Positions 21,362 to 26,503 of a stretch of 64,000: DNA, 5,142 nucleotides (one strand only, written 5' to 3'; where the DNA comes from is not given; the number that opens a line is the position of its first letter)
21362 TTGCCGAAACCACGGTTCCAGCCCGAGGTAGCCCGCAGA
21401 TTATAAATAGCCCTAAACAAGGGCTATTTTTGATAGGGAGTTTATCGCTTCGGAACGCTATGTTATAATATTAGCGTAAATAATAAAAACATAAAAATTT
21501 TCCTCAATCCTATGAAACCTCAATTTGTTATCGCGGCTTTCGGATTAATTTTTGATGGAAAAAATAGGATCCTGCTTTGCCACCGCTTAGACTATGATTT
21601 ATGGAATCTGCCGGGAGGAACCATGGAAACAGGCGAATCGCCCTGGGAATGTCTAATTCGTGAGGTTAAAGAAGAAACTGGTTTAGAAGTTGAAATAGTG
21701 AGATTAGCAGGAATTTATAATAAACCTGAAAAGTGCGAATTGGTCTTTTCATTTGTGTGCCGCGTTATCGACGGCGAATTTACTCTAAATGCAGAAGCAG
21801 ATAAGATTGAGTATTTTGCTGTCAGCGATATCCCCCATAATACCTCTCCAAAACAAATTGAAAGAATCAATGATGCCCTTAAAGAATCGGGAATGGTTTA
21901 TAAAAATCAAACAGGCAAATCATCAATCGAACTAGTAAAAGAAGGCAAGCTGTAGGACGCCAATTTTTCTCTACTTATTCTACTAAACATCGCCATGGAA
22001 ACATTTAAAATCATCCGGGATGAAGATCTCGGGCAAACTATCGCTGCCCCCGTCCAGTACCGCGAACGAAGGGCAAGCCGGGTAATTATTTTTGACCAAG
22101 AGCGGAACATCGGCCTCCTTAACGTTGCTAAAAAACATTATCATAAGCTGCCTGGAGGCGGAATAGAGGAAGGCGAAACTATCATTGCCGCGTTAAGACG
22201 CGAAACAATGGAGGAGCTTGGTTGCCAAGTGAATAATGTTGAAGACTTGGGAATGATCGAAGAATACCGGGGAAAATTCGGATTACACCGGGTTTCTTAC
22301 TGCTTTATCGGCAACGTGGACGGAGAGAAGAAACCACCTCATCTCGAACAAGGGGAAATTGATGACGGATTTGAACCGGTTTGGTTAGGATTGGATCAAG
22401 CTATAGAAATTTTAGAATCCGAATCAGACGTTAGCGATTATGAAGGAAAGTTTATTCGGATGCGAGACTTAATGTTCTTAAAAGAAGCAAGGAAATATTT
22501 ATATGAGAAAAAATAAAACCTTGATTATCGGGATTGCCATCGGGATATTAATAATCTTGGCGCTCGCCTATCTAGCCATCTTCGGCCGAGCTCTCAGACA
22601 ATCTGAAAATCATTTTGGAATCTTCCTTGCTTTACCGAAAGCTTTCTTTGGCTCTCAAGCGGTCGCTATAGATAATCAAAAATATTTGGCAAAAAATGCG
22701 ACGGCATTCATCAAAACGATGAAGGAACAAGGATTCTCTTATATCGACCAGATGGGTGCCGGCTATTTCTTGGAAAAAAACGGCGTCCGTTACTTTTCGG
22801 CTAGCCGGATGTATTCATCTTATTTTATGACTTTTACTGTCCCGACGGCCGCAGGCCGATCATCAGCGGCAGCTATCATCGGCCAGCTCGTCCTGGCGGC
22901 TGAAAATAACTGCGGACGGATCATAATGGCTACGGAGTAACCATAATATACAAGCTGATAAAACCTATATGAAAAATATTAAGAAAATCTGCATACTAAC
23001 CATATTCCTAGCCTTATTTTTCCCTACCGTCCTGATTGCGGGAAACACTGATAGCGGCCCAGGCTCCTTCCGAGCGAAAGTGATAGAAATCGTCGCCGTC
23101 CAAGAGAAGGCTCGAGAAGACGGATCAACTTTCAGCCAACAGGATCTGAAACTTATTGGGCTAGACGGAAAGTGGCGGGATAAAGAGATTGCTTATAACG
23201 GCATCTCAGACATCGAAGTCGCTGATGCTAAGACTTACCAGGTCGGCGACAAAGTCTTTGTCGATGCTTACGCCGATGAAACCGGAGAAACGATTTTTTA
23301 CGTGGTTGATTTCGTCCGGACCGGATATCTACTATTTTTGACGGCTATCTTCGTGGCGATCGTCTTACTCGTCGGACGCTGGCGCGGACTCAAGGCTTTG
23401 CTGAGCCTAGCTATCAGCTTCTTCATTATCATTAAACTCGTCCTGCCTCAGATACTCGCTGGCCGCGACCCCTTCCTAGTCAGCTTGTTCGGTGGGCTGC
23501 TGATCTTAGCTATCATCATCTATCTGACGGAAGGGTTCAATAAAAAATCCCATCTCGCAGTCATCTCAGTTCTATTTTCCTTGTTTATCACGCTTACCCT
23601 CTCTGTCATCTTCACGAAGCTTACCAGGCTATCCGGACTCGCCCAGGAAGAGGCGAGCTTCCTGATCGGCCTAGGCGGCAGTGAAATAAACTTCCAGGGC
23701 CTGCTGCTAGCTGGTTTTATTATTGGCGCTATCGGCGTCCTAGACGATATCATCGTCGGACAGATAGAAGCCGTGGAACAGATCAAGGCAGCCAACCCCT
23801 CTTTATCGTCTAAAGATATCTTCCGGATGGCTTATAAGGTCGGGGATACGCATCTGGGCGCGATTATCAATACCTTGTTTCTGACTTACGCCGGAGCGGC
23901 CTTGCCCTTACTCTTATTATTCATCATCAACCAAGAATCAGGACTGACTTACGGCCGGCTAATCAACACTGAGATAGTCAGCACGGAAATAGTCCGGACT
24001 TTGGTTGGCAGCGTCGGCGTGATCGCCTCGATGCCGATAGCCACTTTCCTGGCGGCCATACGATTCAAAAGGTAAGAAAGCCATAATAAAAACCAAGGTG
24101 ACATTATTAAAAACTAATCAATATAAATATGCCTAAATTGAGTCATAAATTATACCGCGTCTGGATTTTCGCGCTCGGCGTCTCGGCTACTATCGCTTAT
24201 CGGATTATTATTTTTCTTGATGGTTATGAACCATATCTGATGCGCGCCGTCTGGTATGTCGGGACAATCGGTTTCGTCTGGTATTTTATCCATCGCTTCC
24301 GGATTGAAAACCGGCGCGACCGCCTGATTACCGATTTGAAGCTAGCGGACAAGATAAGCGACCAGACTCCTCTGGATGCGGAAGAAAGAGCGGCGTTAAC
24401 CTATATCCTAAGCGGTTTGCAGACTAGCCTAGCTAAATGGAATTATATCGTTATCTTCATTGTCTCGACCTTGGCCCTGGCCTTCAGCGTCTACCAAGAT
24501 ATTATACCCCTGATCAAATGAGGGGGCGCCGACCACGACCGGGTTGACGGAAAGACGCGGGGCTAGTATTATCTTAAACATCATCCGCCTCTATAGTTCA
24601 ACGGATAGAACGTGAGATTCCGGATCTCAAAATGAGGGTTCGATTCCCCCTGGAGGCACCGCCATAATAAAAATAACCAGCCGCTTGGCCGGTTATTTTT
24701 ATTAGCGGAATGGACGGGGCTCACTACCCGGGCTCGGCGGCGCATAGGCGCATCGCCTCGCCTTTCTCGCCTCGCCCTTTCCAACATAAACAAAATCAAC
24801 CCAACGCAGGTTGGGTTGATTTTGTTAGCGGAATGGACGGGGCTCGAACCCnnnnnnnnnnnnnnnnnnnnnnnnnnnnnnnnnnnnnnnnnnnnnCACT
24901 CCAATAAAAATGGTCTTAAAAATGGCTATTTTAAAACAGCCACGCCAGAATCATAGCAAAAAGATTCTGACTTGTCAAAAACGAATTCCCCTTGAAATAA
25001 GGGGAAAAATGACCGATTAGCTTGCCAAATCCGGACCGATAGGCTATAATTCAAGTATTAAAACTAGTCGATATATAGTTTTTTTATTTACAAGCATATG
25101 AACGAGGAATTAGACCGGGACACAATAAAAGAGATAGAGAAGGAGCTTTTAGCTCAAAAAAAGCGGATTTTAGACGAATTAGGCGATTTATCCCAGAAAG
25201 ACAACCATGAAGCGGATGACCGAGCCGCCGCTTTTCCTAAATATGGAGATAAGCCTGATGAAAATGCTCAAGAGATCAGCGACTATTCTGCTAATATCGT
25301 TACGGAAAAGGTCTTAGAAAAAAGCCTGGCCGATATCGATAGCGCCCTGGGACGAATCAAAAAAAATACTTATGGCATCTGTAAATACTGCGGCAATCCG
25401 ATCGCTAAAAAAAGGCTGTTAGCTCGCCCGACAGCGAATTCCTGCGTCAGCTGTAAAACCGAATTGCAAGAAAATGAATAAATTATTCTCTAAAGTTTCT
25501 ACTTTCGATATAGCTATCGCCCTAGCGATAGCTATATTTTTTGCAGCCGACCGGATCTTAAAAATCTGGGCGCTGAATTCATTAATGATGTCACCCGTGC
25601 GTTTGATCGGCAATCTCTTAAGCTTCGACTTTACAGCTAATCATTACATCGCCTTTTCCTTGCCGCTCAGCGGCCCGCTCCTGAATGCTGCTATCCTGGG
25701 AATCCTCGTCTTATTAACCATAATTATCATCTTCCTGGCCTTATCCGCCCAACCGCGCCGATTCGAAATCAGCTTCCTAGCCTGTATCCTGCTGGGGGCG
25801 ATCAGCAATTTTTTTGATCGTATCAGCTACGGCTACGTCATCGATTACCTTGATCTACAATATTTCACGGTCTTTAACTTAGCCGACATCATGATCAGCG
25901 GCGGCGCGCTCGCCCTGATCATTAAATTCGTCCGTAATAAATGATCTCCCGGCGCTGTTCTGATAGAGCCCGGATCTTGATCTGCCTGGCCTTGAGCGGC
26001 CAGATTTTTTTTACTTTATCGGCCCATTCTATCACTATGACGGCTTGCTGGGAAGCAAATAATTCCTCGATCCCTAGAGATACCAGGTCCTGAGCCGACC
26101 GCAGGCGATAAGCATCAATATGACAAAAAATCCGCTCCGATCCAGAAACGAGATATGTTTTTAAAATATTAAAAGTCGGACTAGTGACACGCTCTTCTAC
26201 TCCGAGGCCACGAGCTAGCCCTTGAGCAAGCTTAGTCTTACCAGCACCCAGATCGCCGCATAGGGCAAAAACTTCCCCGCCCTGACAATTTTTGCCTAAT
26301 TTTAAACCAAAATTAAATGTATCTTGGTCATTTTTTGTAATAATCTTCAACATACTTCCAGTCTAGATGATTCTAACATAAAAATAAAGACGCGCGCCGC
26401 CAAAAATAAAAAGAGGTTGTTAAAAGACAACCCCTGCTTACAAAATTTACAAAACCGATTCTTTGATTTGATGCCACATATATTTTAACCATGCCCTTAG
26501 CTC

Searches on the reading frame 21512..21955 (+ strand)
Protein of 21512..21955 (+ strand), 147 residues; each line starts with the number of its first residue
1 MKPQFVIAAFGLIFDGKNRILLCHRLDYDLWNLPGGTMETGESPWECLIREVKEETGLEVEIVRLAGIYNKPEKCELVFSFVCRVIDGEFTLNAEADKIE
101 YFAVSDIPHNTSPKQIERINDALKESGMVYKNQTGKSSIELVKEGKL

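Call 22: search_protein_families(library=pfam, proteins=[window:21512-21955:+], max_evalue=1)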
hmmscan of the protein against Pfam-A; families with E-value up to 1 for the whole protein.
window:21512-21955:+ (147 aa): 4 families
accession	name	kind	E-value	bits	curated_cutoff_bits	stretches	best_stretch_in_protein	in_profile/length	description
PF00293.34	NUDIX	-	3.9e-21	75.9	21.1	1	7-112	4-124/134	NUDIX domain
PF14815.12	NUDIX_4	-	0.0002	21.6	35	1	10-61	2-54/113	NUDIX domain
PF22327.2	Nudt16-like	-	0.041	14.3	27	1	15-65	20-70/161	U8 snoRNA-decapping enzyme-like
PF13869.12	NUDIX_2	-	0.12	12.2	27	1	22-56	61-95/188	Nucleotide hydrolase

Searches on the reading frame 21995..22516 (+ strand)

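Call 22: search_protein_families(library=pfam, proteins=[window:21995-22516:+], max_evalue=1)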
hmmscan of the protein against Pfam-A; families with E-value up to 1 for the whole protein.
window:21995-22516:+ (173 aa): 2 families
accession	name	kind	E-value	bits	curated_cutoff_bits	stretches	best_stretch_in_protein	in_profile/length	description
PF00293.34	NUDIX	-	9e-18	65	21.1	1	25-138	3-119/134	NUDIX domain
PF22327.2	Nudt16-like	-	0.046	14.1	27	1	52-82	37-68/161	U8 snoRNA-decapping enzyme-like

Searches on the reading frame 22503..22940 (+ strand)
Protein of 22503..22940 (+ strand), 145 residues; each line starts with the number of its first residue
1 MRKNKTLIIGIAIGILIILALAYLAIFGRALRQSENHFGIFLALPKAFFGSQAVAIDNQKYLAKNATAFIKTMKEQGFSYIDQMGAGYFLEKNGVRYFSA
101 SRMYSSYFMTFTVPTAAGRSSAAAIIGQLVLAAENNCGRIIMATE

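Call 22: search_protein_families(library=pfam, proteins=[window:22503-22940:+], max_evalue=1)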
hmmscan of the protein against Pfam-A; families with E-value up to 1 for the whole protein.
window:22503-22940:+ (145 aa): 0 families

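Call 60: search_protein_families(library=ncbifam, proteins=[window:22503-22940:+], max_evalue=0.1)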
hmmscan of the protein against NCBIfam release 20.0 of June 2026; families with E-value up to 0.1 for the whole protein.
window:22503-22940:+ (145 aa): 1 family
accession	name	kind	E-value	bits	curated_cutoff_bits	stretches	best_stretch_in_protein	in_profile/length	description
NF006373.0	PRK08601.1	equivalog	0.06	12.5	377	1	79-123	79-119/510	NADH dehydrogenase subunit 5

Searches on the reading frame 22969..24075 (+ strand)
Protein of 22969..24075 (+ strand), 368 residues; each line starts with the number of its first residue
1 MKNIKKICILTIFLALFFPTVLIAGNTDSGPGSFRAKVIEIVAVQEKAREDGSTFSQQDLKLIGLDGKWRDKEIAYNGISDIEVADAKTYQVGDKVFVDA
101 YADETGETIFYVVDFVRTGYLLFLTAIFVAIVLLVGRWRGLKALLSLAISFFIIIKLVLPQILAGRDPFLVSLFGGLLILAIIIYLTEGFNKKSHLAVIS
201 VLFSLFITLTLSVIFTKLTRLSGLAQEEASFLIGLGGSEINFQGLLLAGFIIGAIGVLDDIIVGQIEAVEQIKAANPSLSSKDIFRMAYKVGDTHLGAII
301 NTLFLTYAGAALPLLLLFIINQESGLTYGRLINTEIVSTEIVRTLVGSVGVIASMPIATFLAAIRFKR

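Call 11: search_protein_families(library=pfam, proteins=[window:22969-24075:+], max_evalue=0.01)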
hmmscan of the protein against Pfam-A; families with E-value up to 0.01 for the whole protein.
window:22969-24075:+ (368 aa): 1 family
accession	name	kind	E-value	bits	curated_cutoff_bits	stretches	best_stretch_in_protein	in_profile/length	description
PF07907.16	YibE_F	-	1.4e-65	221.6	27.2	1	121-363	1-240/241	YibE/F-like protein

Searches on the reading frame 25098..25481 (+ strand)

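Call 22: search_protein_families(library=pfam, proteins=[window:25098-25481:+], max_evalue=1)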
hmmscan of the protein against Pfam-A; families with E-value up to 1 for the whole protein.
window:25098-25481:+ (127 aa): 6 families
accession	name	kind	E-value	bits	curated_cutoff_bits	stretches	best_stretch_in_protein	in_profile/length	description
PF01258.23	zf-dskA_traR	-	1.6e-09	38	24.9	1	91-123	2-34/36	Prokaryotic dksA/traR C4-type zinc finger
PF12773.13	DZR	-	0.0093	16.5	27.3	1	91-126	11-37/45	Double zinc ribbon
PF18508.7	zf_C2H2_13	-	0.017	15.2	26.5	1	90-105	15-30/42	Zinc finger domain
PF06221.18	zf-C2HC5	-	0.18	12.2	25.8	1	94-125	19-46/54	Putative zinc finger motif, C2HC5-type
PF13248.11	Zn_ribbon_3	-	0.76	9.8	27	0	94-102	18-26/26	zinc-ribbon domain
PF21173.2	DksA-like_N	-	0.96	10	27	0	74-87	52-65/65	DnaK suppressor protein-like, N-terminal domain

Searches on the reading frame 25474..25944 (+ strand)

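Call 59: search_protein_families(library=pfam, proteins=[window:25474-25944:+], max_evalue=0.01)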
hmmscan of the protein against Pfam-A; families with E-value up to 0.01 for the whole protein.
window:25474-25944:+ (156 aa): 1 family
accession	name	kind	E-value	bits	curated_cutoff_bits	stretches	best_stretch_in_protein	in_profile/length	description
PF01252.23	Peptidase_A8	-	1.6e-24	87.2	25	1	19-153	2-141/142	Signal peptidase (SPase) II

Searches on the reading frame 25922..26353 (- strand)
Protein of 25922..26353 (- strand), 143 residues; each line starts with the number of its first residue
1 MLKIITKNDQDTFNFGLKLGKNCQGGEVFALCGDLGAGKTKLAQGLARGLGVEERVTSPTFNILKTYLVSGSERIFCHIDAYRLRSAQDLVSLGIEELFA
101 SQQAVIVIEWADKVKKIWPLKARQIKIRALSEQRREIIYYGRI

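Call 59: search_protein_families(library=pfam, proteins=[window:25922-26353:-], max_evalue=0.01)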
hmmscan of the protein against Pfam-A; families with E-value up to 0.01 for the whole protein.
window:25922-26353:- (143 aa): 1 family
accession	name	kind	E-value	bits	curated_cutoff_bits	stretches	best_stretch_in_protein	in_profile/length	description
PF02367.23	TsaE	-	5.7e-36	123.7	26.6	1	7-136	2-127/128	Threonylcarbamoyl adenosine biosynthesis protein TsaE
